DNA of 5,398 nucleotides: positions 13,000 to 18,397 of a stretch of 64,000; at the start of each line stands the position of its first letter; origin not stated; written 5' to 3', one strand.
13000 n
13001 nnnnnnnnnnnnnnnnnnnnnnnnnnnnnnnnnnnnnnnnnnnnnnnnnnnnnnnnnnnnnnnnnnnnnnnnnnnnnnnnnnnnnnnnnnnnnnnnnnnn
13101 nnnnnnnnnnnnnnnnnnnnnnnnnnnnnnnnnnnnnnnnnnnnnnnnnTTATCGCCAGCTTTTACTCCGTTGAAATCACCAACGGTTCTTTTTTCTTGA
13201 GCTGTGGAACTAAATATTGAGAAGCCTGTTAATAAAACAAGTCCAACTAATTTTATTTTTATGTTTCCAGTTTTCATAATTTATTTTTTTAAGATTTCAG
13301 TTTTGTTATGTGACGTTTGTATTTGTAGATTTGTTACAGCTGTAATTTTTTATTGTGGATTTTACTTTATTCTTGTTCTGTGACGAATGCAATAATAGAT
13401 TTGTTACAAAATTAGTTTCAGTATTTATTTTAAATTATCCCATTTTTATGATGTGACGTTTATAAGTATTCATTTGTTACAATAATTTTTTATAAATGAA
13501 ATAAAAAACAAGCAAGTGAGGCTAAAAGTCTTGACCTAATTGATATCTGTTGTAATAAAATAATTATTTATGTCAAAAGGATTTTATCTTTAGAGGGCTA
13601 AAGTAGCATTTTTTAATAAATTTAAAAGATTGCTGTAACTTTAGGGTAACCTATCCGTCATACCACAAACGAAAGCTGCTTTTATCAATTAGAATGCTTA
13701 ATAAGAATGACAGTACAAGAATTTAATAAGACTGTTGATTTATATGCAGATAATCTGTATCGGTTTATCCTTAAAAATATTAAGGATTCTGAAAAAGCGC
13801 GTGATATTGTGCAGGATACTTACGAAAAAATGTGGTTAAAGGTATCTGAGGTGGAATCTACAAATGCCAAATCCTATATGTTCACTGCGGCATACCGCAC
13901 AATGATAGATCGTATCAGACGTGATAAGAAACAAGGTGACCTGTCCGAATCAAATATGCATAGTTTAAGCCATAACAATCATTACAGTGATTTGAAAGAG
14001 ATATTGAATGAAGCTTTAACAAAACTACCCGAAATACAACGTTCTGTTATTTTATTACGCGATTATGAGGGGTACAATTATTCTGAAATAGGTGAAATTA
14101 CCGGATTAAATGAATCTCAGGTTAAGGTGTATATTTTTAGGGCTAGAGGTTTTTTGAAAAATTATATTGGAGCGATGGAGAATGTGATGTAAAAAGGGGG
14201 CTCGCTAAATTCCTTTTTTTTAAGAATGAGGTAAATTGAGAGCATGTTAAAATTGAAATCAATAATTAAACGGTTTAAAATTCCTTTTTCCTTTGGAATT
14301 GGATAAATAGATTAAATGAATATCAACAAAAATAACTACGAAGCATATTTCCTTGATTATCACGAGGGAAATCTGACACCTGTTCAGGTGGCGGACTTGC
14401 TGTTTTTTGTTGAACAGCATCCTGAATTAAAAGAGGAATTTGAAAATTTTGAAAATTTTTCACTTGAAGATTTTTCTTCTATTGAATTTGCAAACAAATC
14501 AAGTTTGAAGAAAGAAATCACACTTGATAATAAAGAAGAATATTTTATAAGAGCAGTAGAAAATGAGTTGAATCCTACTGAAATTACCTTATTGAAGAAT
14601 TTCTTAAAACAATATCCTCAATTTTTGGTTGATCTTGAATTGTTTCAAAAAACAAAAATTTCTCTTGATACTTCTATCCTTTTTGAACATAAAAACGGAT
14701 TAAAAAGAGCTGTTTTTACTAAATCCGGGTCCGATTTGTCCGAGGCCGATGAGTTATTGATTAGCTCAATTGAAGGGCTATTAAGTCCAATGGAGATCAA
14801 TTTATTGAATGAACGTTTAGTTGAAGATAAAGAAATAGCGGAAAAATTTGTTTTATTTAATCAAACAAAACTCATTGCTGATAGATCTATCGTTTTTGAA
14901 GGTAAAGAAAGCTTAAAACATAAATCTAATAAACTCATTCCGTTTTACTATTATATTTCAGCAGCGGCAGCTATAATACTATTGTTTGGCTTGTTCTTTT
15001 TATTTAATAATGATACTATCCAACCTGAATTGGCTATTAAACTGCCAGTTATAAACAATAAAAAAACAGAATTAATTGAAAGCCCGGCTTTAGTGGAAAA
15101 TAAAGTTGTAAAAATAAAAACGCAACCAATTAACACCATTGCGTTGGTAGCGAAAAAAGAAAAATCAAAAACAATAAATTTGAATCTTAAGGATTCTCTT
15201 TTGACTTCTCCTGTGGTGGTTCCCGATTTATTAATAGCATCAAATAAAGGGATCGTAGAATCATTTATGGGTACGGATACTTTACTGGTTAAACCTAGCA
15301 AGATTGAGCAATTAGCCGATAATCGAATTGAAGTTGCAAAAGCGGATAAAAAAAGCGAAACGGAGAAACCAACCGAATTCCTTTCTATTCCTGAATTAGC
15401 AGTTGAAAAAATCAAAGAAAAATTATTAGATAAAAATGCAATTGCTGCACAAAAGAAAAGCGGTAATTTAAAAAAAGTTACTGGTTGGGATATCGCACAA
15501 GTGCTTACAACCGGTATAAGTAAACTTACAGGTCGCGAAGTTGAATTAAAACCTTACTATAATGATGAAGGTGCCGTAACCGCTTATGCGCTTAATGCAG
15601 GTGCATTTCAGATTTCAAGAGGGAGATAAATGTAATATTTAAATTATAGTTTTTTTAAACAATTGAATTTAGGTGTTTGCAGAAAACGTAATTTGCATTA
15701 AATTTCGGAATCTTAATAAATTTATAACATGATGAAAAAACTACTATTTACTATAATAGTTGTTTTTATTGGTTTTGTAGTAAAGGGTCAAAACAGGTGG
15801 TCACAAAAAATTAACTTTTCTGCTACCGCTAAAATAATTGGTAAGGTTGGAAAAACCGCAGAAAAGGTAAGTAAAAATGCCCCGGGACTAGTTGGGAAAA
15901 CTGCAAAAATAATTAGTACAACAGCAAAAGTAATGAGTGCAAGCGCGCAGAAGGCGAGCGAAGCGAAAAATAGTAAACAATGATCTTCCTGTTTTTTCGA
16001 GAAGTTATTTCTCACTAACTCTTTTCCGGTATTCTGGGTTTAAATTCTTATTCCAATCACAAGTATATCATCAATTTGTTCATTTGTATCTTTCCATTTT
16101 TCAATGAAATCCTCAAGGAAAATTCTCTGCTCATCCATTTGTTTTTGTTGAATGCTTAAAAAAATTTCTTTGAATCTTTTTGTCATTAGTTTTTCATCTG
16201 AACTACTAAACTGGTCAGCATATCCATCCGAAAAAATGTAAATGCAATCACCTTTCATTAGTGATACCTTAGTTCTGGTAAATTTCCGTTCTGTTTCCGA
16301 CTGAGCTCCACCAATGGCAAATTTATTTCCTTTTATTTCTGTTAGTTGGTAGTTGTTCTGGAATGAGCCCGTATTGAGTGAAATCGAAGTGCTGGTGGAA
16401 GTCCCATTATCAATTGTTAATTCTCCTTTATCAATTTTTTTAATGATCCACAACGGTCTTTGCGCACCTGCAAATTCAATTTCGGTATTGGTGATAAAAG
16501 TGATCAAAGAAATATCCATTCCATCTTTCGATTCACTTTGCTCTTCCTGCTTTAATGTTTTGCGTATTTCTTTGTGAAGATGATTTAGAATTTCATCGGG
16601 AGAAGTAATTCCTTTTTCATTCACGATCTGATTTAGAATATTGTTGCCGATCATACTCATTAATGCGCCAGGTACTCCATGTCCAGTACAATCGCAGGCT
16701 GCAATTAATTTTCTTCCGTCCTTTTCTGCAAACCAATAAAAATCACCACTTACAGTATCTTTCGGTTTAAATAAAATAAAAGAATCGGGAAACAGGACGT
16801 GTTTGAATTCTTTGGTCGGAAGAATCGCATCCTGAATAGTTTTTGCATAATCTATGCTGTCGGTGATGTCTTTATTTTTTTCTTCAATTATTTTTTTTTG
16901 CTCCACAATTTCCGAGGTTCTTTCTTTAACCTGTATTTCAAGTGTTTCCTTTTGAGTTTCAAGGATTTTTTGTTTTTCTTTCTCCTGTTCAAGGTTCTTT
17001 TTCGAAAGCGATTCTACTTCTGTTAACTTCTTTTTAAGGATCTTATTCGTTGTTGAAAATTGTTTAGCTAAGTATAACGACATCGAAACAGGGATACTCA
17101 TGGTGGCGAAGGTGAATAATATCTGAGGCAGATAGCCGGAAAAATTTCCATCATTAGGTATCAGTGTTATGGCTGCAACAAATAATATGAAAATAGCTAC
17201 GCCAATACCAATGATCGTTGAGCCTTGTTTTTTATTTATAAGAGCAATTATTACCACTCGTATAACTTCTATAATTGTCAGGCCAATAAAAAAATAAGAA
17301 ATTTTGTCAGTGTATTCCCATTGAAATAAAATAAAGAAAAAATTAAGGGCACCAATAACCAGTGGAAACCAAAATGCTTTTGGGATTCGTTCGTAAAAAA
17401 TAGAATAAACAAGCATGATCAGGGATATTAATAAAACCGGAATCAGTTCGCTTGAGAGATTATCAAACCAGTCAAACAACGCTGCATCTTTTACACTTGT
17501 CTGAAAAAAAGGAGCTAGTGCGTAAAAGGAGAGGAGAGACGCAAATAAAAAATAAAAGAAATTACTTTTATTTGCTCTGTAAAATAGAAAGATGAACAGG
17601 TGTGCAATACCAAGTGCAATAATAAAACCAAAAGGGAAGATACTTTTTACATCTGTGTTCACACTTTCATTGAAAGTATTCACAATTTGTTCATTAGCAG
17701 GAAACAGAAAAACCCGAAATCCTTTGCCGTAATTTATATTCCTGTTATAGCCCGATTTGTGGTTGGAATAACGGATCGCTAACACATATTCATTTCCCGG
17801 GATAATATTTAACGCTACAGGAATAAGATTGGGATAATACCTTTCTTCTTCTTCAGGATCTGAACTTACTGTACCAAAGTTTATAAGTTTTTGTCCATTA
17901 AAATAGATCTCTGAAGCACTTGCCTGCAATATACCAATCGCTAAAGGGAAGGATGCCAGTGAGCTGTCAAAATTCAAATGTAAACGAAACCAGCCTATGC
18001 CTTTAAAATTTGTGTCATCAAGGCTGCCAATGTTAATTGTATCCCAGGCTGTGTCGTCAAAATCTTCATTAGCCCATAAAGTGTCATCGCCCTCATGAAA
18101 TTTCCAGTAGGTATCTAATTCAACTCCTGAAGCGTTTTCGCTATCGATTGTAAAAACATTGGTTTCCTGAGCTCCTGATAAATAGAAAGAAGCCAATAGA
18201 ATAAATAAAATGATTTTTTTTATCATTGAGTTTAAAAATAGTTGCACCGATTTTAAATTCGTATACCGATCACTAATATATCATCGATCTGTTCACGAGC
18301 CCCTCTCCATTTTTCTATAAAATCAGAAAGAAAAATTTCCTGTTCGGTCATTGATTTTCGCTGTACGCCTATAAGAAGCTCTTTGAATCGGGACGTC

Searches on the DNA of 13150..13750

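Call 23: search_rna_families(source=window, start=13150, end=13750, threshold=evalue, max_evalue=1)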
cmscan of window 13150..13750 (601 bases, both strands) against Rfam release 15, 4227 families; matches with E-value up to 1: 0.
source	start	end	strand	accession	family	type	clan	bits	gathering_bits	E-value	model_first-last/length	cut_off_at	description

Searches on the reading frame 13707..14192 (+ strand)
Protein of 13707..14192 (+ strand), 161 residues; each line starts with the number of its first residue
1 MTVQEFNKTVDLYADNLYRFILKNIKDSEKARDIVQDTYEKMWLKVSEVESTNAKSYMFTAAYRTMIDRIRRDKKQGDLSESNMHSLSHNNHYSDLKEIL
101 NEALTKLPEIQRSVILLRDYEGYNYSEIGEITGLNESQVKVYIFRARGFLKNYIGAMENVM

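Call 5: search_protein_families(library=pfam, proteins=[window:13707-14192:+])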
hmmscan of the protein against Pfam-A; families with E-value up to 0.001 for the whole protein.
window:13707-14192:+ (161 aa): 4 families
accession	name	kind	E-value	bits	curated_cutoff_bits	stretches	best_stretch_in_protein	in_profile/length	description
PF08281.18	Sigma70_r4_2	-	3.9e-16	58.9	25.7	1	98-148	2-52/54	Sigma-70, region 4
PF04545.22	Sigma70_r4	-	4.9e-11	42.4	24.1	1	103-148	1-46/50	Sigma-70, region 4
PF04542.20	Sigma70_r2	-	5.8e-09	36.1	24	1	11-75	3-70/71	Sigma-70 region 2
PF07638.17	Sigma70_ECF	-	8.7e-05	22.9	21.1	1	47-141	64-170/185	ECF sigma factor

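Call 7: find_related_loci(query=window:13707-14189:+, collection=genome_contigs, flank=4000)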
Query window:13707-14189:+ (161 aa) in genome_contigs; peptide patterns used: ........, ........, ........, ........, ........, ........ (x = any residue, [..] = any of these).
600 stretches matched a pattern (row limit reached: there are more); 598 encode a relative of the query (tblastn E <= 1e-3); the best 80 are kept; 80 distinct loci.
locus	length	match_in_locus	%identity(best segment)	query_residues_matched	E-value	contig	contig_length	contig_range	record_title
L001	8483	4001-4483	94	1-161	4e-100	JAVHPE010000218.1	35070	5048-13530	MAG: Bacteroidia bacterium isolate WB02no2_35_113 NODE_540_length_35070_cov_73.889961, whole genome shotgun sequence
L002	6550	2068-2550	91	1-161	1e-97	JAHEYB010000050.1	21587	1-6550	MAG: Bacteroidetes bacterium isolate nzgw118 NODE_2644_length_21588_cov_5.431965, whole genome shotgun sequence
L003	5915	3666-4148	89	1-161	9e-97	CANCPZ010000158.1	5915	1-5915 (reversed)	MAG: Bacteroidetes bacterium isolate JR-MC-I-240519-234 genome assembly, contig: JR-MC-I-240519-C20896, whole genome sho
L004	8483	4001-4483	88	1-161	1e-96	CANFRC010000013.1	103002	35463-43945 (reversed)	MAG: Bacteroidetes bacterium isolate Jr-16oct17-164 genome assembly, contig: Jr-16oct17-C400, whole genome shotgun seque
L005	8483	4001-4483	88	1-161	5e-96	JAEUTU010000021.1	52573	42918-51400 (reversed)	MAG: Bacteroidia bacterium isolate new MAG-337 k141_481096, whole genome shotgun sequence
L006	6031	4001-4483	89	1-161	1e-95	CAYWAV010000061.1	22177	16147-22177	MAG TPA_asm: uncultured Chitinophaga sp. isolate SRP128246_co1_111 genome assembly, contig: NODE_4624_length_22177_cov_1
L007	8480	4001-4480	89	1-160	3e-95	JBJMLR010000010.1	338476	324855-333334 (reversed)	MAG: Bacteroidia bacterium isolate H3_16_all_fractions_metab_conc_113_RIFCSPLOWO2_12_FULL_35_15_curated_45_0 k255_658786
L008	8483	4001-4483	86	1-161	2e-95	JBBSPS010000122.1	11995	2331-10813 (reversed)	MAG: Bacteroidia bacterium isolate LS6_sbin.61 LS6_sbin.61_K_1528254_L_11995_cov_11.0000, whole genome shotgun sequence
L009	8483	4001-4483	88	1-161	5e-95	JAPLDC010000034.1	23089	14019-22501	MAG: Bacteroidetes bacterium isolate LacPavin_0920_WC57_MAG_35_7 LacPavin_0920_WC57_scaffold_145911, whole genome shotgu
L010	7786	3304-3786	86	1-161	4e-94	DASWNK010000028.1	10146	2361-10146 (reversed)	MAG TPA_asm: Bacteroidia bacterium isolate SMAG_U3412 k141_641175, whole genome shotgun sequence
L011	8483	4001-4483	85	1-161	1e-93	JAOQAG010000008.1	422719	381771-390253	MAG: Bacteroidetes bacterium isolate RYN_276 scaffold_1658389, whole genome shotgun sequence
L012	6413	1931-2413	86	1-161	2e-93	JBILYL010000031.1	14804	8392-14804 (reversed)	MAG: Bacteroidia bacterium isolate ME2019-02-15D0_3300044639_group8_bin100 Rohwer_bin406_scaffold_1529_c1, whole genome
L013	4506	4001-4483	80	1-161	3e-90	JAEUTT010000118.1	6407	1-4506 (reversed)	MAG: Bacteroidia bacterium isolate new MAG-336 k141_2931875, whole genome shotgun sequence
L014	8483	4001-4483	83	1-161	6e-90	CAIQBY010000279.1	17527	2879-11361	MAG: uncultured Bacteroidetes bacterium isolate Umea3_bin-1094 genome assembly, contig: bin-1094:279/423, whole genome s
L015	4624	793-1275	76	1-161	9e-85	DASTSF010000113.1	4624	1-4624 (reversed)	MAG TPA_asm: Bacteroidia bacterium isolate SMAG_U2273 k141_1267154, whole genome shotgun sequence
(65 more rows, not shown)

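Call 19: search_protein_families(library=ncbifam, proteins=[window:13707-14192:+], max_evalue=0.01)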
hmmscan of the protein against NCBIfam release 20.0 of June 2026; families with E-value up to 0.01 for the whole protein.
window:13707-14192:+ (161 aa): 96 families (the best 25 are shown)
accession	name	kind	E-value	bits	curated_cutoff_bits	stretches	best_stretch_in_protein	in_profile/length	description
NF058625.1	sigma_PG0214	equivalog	3e-34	118.2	130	1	1-156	1-163/170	GFO_1088 family ECF-type sigma factor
TIGR02950.1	SigM_subfam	subfamily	9.7e-30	103.5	147.95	1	11-152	7-156/159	RNA polymerase sigma factor, SigM family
NF007226.0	PRK09644.1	equivalog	4.3e-24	85.5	199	1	8-154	5-157/166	RNA polymerase sigma factor SigM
TIGR02985.1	Sig70_bacteroi1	subfamily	7.9e-24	84.7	126.4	1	5-153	2-161/162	RNA polymerase sigma-70 factor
TIGR02937.1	sigma70-ECF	superfamily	1.9e-23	82.9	42.9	1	5-153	2-164/165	sigma-70 family RNA polymerase sigma factor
NF009193.0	PRK12541.1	equivalog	1.2e-22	80.9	171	1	11-151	12-157/161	RNA polymerase sigma factor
TIGR02959.1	SigZ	equivalog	5.7e-22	78.3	168.65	1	11-154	2-148/170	RNA polymerase sigma factor SigZ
TIGR02983.1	SigE-fam_strep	subfamily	1e-21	77.5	141.55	1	2-152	4-156/162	SigE family RNA polymerase sigma factor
NF007215.0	PRK09637.1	equivalog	2.6e-20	73.1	212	1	8-154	5-154/181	RNA polymerase sigma factor SigZ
NF053879.1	RNAPolSigSigVBac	equivalog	4.9e-20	71.8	190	1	5-154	5-155/160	RNA polymerase sigma factor SigV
NF009166.1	PRK12513.1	equivalog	1.9e-18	66.9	206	1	6-146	24-178/193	RNA polymerase sigma factor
NF009170.0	PRK12517.1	subfamily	2.5e-18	66.2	197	1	4-156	23-178/188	RNA polymerase sigma factor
NF008888.0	PRK11922.1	equivalog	1.7e-16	60.6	204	1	6-154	32-196/231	RNA polymerase sigma factor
NF007223.0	PRK09641.1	equivalog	1.7e-16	60.6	209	1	5-154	19-184/187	RNA polymerase sigma factor SigW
NF007216.0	PRK09638.1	equivalog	2.4e-16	60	194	1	9-146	23-166/180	RNA polymerase sigma factor SigY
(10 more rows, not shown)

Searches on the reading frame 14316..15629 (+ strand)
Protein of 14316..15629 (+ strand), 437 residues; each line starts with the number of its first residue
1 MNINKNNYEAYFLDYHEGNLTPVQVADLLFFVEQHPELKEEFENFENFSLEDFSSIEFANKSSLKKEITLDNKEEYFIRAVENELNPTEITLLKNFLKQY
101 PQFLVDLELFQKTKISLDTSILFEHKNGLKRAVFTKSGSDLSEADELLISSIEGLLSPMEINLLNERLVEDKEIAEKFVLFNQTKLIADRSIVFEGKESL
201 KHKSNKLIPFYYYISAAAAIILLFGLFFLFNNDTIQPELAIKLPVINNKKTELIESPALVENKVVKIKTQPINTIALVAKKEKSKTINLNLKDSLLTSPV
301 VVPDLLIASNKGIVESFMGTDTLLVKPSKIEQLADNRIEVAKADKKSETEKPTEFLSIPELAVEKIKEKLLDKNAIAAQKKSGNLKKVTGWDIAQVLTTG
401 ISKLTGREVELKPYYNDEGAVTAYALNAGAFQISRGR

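Call 5: search_protein_families(library=pfam, proteins=[window:14316-15629:+])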
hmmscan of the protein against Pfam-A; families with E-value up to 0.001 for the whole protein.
window:14316-15629:+ (437 aa): 0 families

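Call 19: search_protein_families(library=ncbifam, proteins=[window:14316-15629:+], max_evalue=0.01)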
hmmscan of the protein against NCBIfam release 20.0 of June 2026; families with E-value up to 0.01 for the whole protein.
window:14316-15629:+ (437 aa): 0 families

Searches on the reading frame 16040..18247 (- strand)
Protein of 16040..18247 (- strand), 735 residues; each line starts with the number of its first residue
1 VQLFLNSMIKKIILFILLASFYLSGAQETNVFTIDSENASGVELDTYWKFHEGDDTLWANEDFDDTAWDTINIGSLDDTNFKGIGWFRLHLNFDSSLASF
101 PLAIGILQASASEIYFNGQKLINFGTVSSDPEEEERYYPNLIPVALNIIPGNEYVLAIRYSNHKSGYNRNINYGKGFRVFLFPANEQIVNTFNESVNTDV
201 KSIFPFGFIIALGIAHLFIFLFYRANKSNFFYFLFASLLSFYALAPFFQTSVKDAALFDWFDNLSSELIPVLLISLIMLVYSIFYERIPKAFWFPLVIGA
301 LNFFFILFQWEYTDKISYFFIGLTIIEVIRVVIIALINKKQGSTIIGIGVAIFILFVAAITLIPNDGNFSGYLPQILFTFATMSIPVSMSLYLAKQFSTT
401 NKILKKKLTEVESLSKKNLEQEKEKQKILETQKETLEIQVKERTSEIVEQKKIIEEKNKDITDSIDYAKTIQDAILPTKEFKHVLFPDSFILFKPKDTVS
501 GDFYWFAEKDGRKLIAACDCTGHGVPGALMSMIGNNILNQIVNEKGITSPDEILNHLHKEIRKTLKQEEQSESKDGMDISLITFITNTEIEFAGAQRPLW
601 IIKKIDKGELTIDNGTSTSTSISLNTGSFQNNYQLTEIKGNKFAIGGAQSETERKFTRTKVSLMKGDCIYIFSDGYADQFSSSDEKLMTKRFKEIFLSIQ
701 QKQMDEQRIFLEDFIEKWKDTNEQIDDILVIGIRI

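Call 5: search_protein_families(library=pfam, proteins=[window:16040-18247:-])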
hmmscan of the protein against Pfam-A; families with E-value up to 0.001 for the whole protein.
window:16040-18247:- (735 aa): 2 families
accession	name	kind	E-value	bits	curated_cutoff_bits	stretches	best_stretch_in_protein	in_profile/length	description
PF07228.17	SpoIIE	-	7.9e-13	49.2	25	1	510-734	2-190/192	Stage II sporulation protein E (SpoIIE)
PF07695.17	7TMR-DISM_7TM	-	9.9e-09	35.9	29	1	206-383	9-196/205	7TM diverse intracellular signalling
